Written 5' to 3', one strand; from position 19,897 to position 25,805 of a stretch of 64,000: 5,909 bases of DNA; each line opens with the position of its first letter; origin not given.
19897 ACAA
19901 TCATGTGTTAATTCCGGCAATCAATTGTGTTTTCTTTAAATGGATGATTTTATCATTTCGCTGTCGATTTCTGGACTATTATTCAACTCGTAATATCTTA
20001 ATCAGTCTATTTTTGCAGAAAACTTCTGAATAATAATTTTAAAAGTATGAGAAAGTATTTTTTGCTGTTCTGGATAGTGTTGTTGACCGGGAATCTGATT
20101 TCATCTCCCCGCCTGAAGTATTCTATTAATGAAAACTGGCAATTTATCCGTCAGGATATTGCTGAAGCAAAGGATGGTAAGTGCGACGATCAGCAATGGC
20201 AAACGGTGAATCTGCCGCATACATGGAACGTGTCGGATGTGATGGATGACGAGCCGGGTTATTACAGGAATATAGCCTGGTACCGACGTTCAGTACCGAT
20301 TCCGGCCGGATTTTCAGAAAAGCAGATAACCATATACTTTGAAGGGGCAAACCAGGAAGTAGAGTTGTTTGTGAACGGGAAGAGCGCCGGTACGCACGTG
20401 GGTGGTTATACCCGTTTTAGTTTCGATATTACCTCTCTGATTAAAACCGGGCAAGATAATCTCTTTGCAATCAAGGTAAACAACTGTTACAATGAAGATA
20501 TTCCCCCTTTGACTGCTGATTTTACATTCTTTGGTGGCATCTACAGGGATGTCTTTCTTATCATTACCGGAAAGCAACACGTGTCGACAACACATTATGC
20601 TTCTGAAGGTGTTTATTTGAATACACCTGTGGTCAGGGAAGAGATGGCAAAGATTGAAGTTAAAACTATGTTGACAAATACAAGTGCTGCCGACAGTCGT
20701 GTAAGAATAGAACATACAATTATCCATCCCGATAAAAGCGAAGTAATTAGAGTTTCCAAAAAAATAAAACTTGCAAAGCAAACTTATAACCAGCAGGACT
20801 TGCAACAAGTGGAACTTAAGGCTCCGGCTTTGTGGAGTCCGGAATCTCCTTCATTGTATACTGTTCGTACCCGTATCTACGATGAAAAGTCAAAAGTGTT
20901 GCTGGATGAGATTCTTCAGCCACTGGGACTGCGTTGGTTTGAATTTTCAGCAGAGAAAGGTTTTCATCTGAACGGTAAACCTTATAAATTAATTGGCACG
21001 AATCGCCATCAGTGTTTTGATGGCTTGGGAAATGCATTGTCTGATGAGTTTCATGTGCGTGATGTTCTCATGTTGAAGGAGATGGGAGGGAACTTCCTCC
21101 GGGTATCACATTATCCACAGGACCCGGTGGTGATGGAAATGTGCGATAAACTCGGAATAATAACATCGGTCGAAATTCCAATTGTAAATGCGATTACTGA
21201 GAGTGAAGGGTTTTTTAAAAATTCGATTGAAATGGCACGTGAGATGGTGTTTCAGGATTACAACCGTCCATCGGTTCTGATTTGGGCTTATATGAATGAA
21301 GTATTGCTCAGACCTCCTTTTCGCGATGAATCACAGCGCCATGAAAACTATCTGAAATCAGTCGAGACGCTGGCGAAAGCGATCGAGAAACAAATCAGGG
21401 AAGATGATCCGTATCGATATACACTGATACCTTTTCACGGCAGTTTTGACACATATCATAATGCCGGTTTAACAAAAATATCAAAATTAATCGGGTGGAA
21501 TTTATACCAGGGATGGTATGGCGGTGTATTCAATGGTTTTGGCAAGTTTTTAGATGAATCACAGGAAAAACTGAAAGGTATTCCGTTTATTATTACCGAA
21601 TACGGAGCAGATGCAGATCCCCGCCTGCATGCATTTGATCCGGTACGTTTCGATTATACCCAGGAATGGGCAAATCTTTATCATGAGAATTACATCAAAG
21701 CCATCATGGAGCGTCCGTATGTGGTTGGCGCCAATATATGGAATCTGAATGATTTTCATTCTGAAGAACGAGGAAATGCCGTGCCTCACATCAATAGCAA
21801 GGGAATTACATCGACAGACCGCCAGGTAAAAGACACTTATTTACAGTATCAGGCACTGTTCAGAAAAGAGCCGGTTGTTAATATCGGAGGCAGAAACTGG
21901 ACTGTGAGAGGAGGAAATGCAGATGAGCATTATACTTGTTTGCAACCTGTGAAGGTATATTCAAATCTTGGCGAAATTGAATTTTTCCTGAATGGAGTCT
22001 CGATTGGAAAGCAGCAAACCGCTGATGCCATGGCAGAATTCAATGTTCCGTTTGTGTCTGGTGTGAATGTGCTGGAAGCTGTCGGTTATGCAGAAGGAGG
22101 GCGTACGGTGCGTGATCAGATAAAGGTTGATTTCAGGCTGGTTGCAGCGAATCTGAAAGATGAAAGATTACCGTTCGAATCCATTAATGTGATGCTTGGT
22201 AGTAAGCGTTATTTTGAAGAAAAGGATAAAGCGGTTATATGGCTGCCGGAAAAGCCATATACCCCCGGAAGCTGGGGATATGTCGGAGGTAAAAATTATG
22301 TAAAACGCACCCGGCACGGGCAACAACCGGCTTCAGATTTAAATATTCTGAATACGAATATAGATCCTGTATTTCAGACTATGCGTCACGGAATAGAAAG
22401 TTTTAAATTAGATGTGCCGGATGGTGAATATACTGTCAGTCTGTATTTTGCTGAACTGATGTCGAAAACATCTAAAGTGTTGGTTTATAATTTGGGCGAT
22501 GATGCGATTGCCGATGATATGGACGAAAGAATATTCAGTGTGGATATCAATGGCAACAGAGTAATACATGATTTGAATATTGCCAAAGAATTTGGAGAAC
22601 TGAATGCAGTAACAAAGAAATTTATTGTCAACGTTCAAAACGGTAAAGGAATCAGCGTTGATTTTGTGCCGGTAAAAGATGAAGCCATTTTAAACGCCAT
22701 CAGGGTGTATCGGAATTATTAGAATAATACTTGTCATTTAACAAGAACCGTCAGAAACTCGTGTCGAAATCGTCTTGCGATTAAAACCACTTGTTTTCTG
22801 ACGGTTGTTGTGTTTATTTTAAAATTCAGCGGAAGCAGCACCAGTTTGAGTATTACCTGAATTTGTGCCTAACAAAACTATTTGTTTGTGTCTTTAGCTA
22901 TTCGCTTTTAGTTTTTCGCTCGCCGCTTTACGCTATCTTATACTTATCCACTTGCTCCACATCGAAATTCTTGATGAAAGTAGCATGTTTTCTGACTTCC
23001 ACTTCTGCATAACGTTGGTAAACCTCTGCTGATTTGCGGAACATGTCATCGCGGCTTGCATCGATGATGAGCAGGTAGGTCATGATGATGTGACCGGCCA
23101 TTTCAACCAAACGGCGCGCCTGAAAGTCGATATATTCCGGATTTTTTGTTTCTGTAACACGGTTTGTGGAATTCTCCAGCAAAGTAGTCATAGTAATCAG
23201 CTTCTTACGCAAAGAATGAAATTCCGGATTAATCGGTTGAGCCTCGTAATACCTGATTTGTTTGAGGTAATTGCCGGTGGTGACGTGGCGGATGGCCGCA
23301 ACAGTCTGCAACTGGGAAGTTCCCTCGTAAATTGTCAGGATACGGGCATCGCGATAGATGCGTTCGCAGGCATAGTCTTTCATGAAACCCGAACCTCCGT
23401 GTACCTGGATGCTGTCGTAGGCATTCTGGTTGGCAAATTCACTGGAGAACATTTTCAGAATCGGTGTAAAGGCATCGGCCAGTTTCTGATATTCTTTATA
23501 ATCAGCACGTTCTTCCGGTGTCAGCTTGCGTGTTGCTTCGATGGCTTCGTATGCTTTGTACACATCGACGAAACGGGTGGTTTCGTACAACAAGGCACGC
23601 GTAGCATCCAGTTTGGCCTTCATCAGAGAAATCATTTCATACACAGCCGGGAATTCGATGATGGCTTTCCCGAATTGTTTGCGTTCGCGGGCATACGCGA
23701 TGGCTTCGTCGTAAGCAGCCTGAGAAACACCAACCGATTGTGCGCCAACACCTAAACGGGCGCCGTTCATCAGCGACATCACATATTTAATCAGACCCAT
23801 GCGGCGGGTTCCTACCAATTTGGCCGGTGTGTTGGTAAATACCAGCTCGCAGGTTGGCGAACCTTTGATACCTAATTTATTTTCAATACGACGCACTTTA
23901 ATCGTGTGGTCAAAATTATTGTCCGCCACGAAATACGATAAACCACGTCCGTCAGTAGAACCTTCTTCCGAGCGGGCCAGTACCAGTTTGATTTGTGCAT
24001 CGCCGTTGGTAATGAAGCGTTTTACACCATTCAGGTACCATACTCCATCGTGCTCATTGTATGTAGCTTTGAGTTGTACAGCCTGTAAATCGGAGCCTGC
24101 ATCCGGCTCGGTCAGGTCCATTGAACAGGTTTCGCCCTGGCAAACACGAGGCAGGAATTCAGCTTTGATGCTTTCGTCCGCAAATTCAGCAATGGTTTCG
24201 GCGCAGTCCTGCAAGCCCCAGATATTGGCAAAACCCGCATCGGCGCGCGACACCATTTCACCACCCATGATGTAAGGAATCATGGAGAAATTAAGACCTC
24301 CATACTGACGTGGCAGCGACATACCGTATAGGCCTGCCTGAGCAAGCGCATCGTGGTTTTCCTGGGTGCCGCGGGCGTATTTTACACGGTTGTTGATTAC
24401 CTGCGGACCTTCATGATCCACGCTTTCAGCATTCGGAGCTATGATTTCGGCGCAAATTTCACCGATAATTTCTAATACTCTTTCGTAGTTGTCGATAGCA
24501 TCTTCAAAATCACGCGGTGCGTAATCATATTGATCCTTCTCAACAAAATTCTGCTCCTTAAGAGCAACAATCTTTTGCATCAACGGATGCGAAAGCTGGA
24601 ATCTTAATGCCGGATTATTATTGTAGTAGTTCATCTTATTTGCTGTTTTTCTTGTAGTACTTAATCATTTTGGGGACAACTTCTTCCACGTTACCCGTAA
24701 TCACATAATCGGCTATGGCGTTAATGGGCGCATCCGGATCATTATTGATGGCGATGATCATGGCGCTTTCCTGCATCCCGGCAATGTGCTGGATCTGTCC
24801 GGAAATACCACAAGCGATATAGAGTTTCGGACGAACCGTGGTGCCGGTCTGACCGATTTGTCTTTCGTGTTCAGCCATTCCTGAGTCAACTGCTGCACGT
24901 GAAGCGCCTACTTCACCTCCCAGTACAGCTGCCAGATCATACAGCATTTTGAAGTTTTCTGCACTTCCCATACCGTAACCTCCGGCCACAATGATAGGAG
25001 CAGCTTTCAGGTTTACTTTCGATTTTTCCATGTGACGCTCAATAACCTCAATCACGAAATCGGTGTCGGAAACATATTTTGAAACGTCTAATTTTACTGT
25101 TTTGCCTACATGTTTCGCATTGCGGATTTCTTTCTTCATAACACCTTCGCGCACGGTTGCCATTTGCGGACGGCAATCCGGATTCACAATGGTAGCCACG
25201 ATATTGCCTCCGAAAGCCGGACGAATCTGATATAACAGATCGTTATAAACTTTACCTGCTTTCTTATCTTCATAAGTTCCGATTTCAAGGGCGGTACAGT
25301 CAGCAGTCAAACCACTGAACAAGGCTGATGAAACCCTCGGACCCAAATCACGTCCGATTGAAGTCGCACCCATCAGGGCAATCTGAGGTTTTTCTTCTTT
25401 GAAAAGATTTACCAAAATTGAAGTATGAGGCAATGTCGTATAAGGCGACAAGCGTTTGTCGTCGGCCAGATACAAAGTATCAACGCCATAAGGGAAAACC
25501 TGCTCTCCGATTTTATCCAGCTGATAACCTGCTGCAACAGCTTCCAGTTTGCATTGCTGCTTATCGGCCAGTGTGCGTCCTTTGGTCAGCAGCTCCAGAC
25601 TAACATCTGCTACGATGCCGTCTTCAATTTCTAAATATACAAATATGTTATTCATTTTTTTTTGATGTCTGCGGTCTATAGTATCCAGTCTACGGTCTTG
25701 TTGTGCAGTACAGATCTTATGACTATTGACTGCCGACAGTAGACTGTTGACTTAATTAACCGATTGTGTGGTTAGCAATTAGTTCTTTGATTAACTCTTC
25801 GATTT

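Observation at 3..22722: Hybrid PUL in which SusC/SusD is followed by six tandem T9SS cargo proteins, four sharing a DNRLRE/CBM96-like module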

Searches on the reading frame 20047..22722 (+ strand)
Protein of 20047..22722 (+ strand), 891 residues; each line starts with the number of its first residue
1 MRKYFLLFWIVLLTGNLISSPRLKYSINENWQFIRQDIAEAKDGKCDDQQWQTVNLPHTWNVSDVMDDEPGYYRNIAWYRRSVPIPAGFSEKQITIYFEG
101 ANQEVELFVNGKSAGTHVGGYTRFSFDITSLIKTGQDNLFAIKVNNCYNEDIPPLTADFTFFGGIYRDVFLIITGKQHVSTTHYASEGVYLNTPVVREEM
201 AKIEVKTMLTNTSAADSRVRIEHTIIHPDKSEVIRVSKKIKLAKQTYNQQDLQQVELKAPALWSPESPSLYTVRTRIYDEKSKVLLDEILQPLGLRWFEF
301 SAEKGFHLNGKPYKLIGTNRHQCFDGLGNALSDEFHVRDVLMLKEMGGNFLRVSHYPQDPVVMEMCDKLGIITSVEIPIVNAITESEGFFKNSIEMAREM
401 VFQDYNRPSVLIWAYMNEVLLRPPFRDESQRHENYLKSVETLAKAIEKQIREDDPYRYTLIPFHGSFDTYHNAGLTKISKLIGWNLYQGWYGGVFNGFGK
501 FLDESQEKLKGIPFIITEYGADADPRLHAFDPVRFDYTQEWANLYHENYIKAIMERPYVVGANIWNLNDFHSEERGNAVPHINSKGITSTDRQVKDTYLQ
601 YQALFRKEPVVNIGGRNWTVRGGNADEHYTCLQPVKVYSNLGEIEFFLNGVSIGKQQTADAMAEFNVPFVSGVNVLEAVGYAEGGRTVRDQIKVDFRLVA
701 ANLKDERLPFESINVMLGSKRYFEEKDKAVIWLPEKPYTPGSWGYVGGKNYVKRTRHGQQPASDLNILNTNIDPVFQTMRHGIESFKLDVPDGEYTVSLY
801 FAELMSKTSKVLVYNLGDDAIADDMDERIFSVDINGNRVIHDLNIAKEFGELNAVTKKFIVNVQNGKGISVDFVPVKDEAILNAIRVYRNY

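Call 6: search_protein_families(library=pfam, proteins=[window:20047-22722:+], max_evalue=0.01)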
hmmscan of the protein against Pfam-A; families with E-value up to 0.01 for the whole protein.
window:20047-22722:+ (891 aa): 9 families
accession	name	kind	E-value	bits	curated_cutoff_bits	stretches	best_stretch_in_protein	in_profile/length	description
PF02836.23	Glyco_hydro_2_C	-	8.9e-29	101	21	1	304-604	6-296/302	Glycosyl hydrolases family 2, TIM barrel domain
PF02837.24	Glyco_hydro_2_N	-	2e-20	73.9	28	1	26-172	3-166/169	Glycosyl hydrolases family 2, sugar binding domain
PF11721.14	Malectin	-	2.6e-18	67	23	1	751-867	35-134/163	Malectin domain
PF16355.11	DUF4982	-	2.4e-17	63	23.9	1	634-688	5-60/61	Domain of unknown function (DUF4982)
PF00703.27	Glyco_hydro_2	-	1.8e-15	58.1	23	1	189-296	6-109/109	Glycosyl hydrolases family 2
PF13364.12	BetaGal_ABD2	-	3.4e-06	28.2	23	1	48-146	4-108/112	Beta-galactosidase second all-beta domain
PF22820.2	TcaA_3rd_4th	-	8.1e-06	26.1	27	0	94-124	3-33/73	TcaA protein 3rd/4th domain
PF22666.2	Glyco_hydro_2_N2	-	2.8e-05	24.7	27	1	77-150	50-123/167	Glycosyl hydrolase 2 galactose-binding domain-like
PF12819.13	Malectin_like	-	0.00085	19.1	24.5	1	786-889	238-330/331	Malectin-like domain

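Call 21: search_protein_families(library=ncbifam, proteins=[window:20047-22722:+], max_evalue=10)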
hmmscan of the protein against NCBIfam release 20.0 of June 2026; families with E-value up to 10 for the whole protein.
window:20047-22722:+ (891 aa): 13 families
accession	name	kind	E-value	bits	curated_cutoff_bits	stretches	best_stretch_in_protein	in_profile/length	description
NF050095.1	BetGlucuronLacZ4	equivalog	1.3e-140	469.6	950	1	13-680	5-654/666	beta-glucuronidase LacZ4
NF041462.1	GalA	equivalog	5.1e-96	322.5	900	1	39-693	34-652/763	beta-galactosidase GalA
NF041463.1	GalB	equivalog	2.9e-77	260.3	900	2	9-464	61-513/869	beta-galactosidase GalB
NF049877.1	GlucurArabfur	equivalog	2.1e-56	191.3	1800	2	22-429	367-780/1400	beta-d-glucuronidase/beta-L-arabinofuranosidase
NF007538.0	PRK10150.1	equivalog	2e-54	185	544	1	22-602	10-592/607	beta-glucuronidase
NF052611.1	beta_gal_Bga2A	equivalog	8.1e-49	166.4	999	1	52-419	87-458/1007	beta-galactosidase, LacZ type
NF049891.1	Bet1-4galacdseBT4156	equivalog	1.2e-47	162.4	1700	1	74-418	76-407/946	exo-beta-1,4-galactosidase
NF007666.0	PRK10340.1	equivalog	6e-40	136.9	1284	1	78-418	112-449/1030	beta-galactosidase subunit alpha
NF007074.0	PRK09525.1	subfamily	9.9e-37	126.2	1221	1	35-418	76-462/1027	beta-galactosidase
NF041100.1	betagal_LacZ_Ttogales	equivalog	1.9e-36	125.2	2000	1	72-418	105-442/1090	beta-galactosidase LacZ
NF049890.1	Bet1-4galacdseBT4151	equivalog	3.7e-19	68.2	1500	1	72-380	104-407/952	exo-beta-1,4-galactosidase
NF045579.1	rhamnoside_JR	domain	4.9e-05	23.5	50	1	53-149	18-113/123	glycosylhydrolase-like jelly roll fold domain-containing protein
NF033124.1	estX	equivalog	0.037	13.1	600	1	507-547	117-157/280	macrolide esterase EstX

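Call 52: search_solved_structures(query=window:20047-22722:+, max_evalue=1e-40)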
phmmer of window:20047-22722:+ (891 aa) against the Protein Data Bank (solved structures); distinct sequences matched with E-value up to 1e-40: 33.
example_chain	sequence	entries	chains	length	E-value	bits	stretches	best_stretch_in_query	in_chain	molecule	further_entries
6d50_A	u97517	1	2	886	1.3e-213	715.2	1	19-887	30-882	Glycosyl hydrolases family 2, sugar binding domain protein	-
5uj6_A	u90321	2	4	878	1.9e-213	714.7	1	21-887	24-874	Glycosyl hydrolases family 2, sugar binding domain protein | Beta-galactosidase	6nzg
6d8g_A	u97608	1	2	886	1.9e-211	708.1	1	19-887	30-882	Glycosyl hydrolases family 2, sugar binding domain protein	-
6ed1_A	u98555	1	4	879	3.3e-182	611.3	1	19-888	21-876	Glycosyl hydrolase family 2, sugar binding domain protein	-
8dhl_A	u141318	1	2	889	9.2e-181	606.5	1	11-888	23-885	Glycosyl hydrolase family 2, sugar binding domain protein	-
5z1a_A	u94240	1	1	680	2.7e-100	340.3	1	51-697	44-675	Putative beta-galactosidase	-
3cmg_A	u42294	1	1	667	2.9e-100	340.1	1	51-697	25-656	Putative beta-galactosidase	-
6mvh_A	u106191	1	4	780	2.3e-98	333.9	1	25-680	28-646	Beta-galactosidase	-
6mvg_A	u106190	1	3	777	2.7e-98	333.7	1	22-681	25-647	beta-glucuronidase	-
8ges_A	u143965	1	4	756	4e-98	333.1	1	26-680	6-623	beta-galactosidase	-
8get_A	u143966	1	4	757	4e-98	333.1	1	26-680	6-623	beta-galactosidase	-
3fn9_A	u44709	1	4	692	9.6e-98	331.8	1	25-694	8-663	Putative beta-galactosidase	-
8dhe_A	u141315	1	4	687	1.5e-97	331.2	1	53-679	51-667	Glycosyl hydrolase family 2, sugar bindingdomain protein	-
6mvf_A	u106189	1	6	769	5.8e-91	309.4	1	49-687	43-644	Beta-galactosidase/beta-glucuronidase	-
7kgz_A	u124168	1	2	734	6.4e-81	276.1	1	49-680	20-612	Beta-glucuronidase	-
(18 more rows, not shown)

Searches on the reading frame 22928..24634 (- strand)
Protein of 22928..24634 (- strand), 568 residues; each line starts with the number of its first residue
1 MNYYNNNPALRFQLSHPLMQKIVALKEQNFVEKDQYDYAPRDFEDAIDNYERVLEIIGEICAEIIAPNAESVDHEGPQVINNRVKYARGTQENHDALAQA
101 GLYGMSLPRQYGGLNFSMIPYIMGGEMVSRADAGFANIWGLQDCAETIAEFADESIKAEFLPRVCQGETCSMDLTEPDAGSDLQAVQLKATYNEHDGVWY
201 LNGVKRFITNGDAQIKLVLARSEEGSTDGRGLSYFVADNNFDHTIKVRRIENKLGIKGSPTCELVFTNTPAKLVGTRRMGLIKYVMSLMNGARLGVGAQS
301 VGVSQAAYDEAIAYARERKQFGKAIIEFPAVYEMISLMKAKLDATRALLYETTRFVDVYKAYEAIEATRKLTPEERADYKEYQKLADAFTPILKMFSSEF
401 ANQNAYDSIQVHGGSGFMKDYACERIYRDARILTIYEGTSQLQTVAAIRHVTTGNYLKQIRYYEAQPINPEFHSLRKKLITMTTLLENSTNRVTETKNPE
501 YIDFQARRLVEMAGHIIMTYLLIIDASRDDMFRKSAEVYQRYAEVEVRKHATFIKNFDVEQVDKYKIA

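Call 6: search_protein_families(library=pfam, proteins=[window:22928-24634:-], max_evalue=0.01)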
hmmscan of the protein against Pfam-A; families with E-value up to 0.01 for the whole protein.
window:22928-24634:- (568 aa): 7 families
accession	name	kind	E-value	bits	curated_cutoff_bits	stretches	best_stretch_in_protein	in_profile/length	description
PF12186.13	AcylCoA_dehyd_C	-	1.8e-43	147.6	27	1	452-562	1-111/111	Acyl-CoA dehydrogenase C terminal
PF00441.29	Acyl-CoA_dh_1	-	9.8e-36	123.6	22.4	1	283-445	5-143/150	Acyl-CoA dehydrogenase, C-terminal domain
PF02770.24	Acyl-CoA_dh_M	-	1.5e-21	76.8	33.3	1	172-268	2-96/97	Acyl-CoA dehydrogenase, middle domain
PF08028.16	Acyl-CoA_dh_2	-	2.8e-17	63.7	22.7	1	295-440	2-133/134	Acyl-CoA dehydrogenase, C-terminal domain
PF02771.21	Acyl-CoA_dh_N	-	1.2e-14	55.1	22.9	1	55-168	9-113/113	Acyl-CoA dehydrogenase, N-terminal domain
PF22924.1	ACOX_C_alpha1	-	9.7e-05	22.7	27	1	289-441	4-158/169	Acyl-CoA oxidase, C-alpha1 domain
PF22217.1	ACDH-11_C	-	0.0059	17.4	27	0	478-548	29-98/122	Acyl-CoA dehydrogenase 11 C-terminal domain-like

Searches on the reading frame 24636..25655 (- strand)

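Call 6: search_protein_families(library=pfam, proteins=[window:24636-25655:-], max_evalue=0.01)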
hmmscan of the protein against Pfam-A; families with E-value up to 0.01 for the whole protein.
window:24636-25655:- (339 aa): 3 families
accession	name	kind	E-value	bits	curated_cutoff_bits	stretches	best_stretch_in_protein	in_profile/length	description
PF01012.27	ETF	-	1.1e-37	130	26.7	1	5-191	2-178/181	Electron transfer flavoprotein domain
PF00766.25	ETF_alpha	-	4.4e-36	123.1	27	1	215-295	1-81/81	Electron transfer flavoprotein FAD-binding domain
PF19864.5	Radical_SAM_N2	-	0.0022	17.9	29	0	309-337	100-128/151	Radical SAM proteins, N-terminal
